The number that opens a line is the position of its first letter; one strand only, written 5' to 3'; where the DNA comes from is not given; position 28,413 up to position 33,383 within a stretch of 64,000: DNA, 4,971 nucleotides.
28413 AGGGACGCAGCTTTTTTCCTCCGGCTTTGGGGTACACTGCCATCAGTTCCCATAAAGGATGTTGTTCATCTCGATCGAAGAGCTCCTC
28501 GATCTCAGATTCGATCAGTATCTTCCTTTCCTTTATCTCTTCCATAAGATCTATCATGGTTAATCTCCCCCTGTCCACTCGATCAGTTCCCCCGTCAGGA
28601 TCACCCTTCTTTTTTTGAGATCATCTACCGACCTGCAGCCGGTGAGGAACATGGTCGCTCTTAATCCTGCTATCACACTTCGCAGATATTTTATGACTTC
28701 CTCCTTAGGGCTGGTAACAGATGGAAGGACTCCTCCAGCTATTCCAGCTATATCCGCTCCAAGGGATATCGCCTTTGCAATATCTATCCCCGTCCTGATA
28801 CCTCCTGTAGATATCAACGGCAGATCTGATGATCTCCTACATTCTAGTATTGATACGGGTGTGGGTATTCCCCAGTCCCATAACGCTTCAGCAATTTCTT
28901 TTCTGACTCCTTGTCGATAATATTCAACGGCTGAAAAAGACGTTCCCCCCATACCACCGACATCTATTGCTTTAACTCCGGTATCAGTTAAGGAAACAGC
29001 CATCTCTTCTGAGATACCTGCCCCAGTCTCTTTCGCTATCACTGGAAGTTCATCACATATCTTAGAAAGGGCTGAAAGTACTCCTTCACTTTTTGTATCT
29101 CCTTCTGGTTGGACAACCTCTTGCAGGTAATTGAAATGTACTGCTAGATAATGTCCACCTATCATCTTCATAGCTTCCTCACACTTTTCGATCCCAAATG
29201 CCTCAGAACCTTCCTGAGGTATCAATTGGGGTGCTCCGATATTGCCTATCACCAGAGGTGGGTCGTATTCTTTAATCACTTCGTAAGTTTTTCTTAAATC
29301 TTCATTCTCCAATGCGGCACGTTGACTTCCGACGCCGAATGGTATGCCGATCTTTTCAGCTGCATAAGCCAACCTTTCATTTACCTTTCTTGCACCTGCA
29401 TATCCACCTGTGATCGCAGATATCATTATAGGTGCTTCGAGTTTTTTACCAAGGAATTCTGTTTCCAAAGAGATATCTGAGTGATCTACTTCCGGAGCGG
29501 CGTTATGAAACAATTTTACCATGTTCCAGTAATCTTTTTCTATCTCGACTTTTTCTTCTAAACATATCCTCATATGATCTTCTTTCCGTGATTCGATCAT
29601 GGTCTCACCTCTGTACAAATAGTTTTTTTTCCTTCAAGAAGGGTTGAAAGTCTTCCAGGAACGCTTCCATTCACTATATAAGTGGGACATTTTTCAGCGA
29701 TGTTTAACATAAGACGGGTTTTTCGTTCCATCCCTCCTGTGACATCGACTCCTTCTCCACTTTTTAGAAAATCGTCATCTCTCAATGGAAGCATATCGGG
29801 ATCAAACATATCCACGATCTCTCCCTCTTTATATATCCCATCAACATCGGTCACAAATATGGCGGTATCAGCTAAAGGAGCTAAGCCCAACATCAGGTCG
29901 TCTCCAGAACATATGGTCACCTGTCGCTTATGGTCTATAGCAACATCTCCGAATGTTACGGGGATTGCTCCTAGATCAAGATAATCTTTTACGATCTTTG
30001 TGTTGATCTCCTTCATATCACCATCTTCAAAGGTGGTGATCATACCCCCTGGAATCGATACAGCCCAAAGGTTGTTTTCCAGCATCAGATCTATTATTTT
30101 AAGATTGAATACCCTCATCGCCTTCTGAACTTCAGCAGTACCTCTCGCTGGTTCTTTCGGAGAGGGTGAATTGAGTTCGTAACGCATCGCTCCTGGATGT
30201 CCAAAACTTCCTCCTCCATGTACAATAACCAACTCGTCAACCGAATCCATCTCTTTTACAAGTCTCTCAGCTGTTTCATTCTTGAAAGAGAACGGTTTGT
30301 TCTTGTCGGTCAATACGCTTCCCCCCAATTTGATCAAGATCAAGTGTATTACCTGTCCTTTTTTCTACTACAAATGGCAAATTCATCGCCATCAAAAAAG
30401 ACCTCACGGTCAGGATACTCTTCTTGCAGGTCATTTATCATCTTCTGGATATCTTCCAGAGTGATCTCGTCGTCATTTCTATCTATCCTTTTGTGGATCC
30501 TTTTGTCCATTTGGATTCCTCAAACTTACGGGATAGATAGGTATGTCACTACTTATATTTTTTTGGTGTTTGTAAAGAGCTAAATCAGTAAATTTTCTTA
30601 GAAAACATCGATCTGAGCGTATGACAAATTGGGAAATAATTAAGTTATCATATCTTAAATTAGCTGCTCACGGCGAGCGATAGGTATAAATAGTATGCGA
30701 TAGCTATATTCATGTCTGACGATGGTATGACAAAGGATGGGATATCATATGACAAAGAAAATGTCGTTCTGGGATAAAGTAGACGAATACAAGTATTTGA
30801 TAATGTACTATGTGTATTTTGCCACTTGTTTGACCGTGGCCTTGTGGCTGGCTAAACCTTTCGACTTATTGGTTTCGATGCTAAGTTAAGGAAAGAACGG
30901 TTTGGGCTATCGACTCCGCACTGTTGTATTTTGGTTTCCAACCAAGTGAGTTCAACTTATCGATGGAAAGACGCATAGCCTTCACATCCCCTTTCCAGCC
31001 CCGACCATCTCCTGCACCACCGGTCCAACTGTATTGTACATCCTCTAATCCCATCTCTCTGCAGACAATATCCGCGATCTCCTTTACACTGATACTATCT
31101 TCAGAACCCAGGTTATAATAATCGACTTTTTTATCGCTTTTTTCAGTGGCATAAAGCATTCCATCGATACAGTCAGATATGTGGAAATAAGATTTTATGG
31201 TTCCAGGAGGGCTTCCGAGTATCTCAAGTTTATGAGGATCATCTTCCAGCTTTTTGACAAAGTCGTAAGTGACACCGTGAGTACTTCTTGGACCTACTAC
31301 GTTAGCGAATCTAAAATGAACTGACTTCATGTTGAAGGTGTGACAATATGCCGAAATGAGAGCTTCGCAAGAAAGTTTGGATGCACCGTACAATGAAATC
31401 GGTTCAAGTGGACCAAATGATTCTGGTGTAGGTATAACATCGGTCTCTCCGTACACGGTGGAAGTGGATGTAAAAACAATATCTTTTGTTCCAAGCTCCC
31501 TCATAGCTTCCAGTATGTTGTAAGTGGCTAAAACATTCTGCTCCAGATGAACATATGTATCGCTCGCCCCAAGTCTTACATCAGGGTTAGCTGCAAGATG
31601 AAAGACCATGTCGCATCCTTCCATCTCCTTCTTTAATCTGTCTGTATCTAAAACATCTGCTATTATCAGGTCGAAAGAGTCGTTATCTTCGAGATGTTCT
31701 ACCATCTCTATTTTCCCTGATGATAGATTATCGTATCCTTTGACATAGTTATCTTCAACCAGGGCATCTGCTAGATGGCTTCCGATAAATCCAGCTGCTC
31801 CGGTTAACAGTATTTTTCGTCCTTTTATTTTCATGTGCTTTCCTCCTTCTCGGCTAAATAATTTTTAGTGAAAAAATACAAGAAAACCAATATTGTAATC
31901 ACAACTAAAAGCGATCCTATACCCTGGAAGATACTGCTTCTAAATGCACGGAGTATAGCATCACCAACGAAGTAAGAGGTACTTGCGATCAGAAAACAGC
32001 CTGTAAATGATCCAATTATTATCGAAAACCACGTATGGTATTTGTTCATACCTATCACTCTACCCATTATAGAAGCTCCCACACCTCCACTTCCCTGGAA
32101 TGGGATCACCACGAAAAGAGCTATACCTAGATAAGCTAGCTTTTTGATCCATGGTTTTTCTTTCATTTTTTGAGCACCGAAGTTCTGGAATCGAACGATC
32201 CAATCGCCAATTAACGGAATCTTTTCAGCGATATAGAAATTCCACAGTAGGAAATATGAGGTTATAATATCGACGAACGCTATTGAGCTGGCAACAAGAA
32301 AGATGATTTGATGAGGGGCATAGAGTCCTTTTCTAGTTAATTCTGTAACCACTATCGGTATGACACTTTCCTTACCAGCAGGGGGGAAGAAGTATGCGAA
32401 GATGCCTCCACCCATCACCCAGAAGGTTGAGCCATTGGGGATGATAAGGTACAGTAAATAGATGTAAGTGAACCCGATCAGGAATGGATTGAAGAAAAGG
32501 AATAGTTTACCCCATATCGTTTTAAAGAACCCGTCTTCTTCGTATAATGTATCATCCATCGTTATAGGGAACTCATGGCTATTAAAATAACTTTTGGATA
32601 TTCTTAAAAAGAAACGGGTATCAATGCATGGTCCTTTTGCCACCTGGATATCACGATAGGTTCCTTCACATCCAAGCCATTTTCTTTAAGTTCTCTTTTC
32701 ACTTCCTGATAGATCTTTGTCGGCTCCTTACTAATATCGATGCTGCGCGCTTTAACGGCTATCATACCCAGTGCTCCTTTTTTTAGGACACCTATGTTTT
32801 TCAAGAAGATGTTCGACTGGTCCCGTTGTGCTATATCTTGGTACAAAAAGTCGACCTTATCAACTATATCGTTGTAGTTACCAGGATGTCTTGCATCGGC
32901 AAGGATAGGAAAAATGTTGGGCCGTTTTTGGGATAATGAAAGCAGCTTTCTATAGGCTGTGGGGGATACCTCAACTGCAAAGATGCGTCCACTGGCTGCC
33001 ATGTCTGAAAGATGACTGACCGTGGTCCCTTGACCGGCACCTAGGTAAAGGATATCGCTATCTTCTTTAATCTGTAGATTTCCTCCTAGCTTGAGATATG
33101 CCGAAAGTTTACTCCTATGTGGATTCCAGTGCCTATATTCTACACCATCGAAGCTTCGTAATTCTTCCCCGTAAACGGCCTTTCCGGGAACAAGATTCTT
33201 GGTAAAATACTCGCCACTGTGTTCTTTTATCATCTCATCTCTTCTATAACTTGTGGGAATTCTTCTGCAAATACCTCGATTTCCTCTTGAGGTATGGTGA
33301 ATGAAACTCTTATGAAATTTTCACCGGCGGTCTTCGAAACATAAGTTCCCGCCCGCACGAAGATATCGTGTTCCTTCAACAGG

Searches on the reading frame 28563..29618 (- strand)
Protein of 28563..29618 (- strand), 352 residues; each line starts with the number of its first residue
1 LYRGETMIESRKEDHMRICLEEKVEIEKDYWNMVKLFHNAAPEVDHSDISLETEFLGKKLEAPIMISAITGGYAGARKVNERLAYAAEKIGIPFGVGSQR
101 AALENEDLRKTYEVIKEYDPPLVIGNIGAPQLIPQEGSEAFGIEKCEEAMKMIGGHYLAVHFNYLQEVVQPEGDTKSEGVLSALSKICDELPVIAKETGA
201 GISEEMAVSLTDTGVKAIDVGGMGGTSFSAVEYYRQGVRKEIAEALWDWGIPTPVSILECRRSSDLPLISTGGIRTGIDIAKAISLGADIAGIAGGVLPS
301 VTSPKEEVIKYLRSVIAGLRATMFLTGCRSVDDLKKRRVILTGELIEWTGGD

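Call 36: search_protein_families(library=pfam, proteins=[window:28563-29618:-], max_evalue=0.0001)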
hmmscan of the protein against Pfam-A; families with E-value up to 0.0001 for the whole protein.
window:28563-29618:- (352 aa): 3 families
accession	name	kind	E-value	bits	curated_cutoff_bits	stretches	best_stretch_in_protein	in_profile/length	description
PF01070.24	FMN_dh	-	1.5e-20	74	24.9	2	192-338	220-347/350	FMN-dependent dehydrogenase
PF00478.31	IMPDH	-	3e-09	36.8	25.6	1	175-299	127-240/345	IMP dehydrogenase / GMP reductase domain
PF01645.23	Glu_synthase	-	1e-07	31.9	20.4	1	182-298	196-308/369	Conserved region in glutamate synthase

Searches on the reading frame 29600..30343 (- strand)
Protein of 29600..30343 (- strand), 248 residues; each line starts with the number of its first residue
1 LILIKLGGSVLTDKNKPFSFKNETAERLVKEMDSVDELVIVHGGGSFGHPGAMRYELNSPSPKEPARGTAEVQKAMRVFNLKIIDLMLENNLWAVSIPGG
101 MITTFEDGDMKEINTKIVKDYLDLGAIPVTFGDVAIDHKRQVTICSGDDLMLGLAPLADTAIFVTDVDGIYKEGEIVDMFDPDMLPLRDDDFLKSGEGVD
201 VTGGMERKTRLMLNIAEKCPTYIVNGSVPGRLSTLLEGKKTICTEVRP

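Call 36: search_protein_families(library=pfam, proteins=[window:29600-30343:-], max_evalue=0.0001)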
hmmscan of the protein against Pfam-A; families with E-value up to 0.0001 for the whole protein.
window:29600-30343:- (248 aa): 1 family
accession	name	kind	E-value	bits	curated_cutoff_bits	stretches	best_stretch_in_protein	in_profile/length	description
PF00696.33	AA_kinase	-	1.8e-30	106.9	24.9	1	2-225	3-234/234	Amino acid kinase family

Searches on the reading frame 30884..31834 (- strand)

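Call 36: search_protein_families(library=pfam, proteins=[window:30884-31834:-], max_evalue=0.0001)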
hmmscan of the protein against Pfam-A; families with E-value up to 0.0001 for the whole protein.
window:30884-31834:- (317 aa): 7 families
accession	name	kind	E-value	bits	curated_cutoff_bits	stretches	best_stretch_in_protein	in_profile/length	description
PF16363.11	GDP_Man_Dehyd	-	2.1e-41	143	27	1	9-311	1-331/332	GDP-mannose 4,6 dehydratase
PF01370.27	Epimerase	-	2.5e-41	142.1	20.9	1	8-243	1-240/240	NAD dependent epimerase/dehydratase family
PF02719.21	Polysacc_synt_2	-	4.4e-18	65.9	20.2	1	8-203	1-192/293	Polysaccharide biosynthesis protein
PF01073.25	3Beta_HSD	-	2e-16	60.3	22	1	10-183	2-185/280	3-beta hydroxysteroid dehydrogenase/isomerase family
PF04321.23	RmlD_sub_bind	-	1.2e-13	51.2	27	1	7-264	2-234/287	RmlD substrate binding domain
PF13460.12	NAD_binding_10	-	6.5e-12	46.1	27.2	1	12-131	1-105/184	NAD(P)H-binding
PF07993.18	NAD_binding_4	-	2.1e-09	37.4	20.1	1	62-189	77-216/258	Male sterility protein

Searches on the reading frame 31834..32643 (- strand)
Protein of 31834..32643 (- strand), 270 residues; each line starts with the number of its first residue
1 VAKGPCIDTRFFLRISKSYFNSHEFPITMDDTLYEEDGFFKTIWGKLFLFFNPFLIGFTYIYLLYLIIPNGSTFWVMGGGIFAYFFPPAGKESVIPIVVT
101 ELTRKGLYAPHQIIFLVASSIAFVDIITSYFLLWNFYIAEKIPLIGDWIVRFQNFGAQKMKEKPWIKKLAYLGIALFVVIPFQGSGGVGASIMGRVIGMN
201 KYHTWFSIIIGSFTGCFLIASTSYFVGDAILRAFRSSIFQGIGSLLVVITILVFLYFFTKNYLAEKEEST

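Call 36: search_protein_families(library=pfam, proteins=[window:31834-32643:-], max_evalue=0.0001)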
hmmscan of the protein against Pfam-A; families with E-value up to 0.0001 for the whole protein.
window:31834-32643:- (270 aa): 1 family
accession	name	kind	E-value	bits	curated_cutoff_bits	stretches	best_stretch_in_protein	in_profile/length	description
PF06695.16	Sm_multidrug_ex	-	8.4e-11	43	30.7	1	113-216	20-119/121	Putative small multi-drug export protein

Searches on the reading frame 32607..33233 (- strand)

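Call 36: search_protein_families(library=pfam, proteins=[window:32607-33233:-], max_evalue=0.0001)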
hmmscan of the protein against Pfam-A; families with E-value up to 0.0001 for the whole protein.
window:32607-33233:- (209 aa): 1 family
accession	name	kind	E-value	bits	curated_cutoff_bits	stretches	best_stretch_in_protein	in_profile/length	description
PF01269.23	Fibrillarin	-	7.9e-69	231.7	27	1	8-206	21-222/227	Fibrillarin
